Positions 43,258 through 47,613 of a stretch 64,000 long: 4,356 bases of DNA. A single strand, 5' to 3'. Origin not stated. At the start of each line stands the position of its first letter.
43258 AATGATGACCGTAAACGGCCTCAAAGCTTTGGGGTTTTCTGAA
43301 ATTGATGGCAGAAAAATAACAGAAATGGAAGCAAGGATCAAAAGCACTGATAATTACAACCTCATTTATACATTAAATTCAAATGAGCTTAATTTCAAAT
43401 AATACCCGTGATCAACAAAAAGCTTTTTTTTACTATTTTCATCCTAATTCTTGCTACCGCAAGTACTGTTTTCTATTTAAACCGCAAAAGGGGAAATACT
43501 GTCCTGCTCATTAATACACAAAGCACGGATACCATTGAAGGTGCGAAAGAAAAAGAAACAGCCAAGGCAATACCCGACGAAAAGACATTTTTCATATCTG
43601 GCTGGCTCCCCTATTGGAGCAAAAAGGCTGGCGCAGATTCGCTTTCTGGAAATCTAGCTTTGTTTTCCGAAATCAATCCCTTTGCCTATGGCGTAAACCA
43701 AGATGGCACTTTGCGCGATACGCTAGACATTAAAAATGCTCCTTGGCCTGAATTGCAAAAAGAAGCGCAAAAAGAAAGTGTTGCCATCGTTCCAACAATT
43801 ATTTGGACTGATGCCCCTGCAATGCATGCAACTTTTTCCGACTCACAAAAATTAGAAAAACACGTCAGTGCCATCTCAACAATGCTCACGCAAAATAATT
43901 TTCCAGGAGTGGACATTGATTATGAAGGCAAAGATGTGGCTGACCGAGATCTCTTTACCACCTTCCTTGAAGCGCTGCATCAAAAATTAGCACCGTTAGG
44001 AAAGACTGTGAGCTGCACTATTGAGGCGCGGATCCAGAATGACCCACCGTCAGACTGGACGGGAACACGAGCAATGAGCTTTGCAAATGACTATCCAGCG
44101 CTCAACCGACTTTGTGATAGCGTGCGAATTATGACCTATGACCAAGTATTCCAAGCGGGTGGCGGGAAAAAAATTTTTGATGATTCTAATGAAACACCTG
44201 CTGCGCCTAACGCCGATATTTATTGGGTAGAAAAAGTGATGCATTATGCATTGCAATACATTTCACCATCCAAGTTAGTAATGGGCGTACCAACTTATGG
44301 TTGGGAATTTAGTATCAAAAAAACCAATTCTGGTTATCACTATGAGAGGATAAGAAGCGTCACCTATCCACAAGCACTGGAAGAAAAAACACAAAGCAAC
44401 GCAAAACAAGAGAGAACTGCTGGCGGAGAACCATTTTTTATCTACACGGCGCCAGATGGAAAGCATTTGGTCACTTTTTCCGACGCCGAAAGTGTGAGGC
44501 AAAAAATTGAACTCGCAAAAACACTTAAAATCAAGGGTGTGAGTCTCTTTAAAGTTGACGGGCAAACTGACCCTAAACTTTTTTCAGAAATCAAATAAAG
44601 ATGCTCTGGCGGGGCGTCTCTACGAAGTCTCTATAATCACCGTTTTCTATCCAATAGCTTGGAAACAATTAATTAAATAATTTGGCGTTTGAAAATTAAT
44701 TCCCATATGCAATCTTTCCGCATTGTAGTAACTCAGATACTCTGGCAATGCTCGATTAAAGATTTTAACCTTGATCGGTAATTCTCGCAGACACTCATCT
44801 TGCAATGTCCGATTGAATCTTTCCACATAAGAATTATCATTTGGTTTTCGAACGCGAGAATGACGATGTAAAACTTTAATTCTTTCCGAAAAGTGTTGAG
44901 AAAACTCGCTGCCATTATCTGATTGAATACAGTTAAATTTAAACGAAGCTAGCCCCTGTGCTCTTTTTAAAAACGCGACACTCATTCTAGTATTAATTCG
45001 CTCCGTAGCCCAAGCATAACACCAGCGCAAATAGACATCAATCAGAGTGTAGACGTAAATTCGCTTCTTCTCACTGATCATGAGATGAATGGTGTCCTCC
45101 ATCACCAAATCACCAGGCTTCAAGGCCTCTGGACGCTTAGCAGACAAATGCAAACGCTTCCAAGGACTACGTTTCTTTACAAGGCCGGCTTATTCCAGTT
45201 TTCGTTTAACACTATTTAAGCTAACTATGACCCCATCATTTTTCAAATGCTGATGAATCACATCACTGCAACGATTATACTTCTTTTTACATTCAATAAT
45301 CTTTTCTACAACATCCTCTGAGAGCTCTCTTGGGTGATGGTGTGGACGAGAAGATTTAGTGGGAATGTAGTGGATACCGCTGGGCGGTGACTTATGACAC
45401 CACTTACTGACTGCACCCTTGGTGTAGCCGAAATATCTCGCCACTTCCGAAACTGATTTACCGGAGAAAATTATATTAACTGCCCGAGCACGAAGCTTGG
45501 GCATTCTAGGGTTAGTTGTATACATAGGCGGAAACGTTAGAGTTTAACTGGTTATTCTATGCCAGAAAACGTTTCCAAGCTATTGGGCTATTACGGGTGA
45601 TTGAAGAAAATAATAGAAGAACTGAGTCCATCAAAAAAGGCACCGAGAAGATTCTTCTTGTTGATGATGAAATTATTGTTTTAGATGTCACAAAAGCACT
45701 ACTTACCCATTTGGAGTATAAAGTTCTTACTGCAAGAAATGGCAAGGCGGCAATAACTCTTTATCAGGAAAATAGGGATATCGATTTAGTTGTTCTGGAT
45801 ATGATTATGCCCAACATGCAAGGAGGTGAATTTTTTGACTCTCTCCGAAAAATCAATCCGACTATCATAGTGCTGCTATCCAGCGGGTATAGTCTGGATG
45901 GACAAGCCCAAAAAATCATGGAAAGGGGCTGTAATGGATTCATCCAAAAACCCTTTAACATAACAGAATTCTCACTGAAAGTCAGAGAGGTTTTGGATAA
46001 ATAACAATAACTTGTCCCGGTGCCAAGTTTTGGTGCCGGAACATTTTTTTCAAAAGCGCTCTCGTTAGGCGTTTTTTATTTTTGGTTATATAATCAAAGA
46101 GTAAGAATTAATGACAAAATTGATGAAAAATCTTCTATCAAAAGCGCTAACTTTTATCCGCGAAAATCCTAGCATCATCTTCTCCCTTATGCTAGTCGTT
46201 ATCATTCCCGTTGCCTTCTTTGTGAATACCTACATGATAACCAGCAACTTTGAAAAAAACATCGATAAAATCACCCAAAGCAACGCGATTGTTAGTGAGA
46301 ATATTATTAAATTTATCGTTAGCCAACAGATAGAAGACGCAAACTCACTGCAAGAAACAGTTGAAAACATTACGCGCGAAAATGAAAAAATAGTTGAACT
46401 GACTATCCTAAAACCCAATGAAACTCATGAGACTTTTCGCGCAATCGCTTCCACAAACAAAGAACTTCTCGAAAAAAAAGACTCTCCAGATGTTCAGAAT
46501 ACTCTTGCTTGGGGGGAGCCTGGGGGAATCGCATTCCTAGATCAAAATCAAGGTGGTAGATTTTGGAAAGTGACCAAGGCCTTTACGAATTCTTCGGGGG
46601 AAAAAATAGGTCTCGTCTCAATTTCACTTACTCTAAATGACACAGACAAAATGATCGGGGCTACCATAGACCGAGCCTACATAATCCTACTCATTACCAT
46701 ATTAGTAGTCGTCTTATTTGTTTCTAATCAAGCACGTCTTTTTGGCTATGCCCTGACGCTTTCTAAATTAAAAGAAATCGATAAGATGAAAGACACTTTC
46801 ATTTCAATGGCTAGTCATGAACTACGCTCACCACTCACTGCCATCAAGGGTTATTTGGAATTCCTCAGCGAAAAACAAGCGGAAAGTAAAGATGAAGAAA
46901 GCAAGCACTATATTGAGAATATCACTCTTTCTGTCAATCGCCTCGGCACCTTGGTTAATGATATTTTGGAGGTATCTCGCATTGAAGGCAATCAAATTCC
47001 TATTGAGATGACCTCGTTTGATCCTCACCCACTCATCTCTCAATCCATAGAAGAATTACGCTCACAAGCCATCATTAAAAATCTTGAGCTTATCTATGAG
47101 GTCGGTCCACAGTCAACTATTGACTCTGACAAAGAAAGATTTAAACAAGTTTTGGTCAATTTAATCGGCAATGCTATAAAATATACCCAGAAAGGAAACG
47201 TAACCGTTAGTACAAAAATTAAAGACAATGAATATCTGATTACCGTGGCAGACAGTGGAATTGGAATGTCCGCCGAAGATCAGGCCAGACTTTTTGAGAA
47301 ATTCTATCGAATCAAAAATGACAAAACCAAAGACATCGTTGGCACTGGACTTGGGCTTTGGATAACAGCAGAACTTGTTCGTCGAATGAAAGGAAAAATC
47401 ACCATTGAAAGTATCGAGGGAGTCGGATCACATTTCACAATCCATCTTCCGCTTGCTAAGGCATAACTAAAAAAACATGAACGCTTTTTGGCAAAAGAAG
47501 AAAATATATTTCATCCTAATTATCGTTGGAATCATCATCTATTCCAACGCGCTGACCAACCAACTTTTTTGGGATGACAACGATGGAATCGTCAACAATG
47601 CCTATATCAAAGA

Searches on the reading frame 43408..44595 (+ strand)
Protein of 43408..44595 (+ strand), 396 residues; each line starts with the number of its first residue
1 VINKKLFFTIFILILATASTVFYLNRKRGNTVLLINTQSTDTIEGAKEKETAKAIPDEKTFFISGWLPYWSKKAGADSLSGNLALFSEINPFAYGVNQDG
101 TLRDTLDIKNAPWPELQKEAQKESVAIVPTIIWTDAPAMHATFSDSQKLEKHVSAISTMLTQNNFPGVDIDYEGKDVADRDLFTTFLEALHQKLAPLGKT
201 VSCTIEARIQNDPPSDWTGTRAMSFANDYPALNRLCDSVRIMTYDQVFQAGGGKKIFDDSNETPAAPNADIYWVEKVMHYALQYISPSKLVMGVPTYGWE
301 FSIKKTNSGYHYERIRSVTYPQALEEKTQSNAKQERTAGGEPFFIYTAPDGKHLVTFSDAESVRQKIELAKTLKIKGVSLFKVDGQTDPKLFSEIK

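Call 37: search_protein_families(library=pfam, proteins=[window:43408-44595:+], max_evalue=0.001)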
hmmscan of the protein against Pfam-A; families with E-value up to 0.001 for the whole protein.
window:43408-44595:+ (396 aa): 1 family
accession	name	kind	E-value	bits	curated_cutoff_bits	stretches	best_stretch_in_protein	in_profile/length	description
PF00704.34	Glyco_hydro_18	-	1.5e-26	94.3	29.6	1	133-384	74-315/317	Glycosyl hydrolases family 18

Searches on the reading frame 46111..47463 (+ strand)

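Call 38: search_protein_families(library=pfam, proteins=[window:46111-47463:+], max_evalue=0.001)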
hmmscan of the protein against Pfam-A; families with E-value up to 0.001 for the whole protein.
window:46111-47463:+ (451 aa): 2 families
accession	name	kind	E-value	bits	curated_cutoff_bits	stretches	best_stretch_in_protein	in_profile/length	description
PF02518.31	HATPase_c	-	1.5e-28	99.9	26.4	1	340-449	2-110/111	Histidine kinase-, DNA gyrase B-, and HSP90-like ATPase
PF00512.31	HisKA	-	2.4e-20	72.8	26.9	1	227-293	2-65/66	His Kinase A (phospho-acceptor) domain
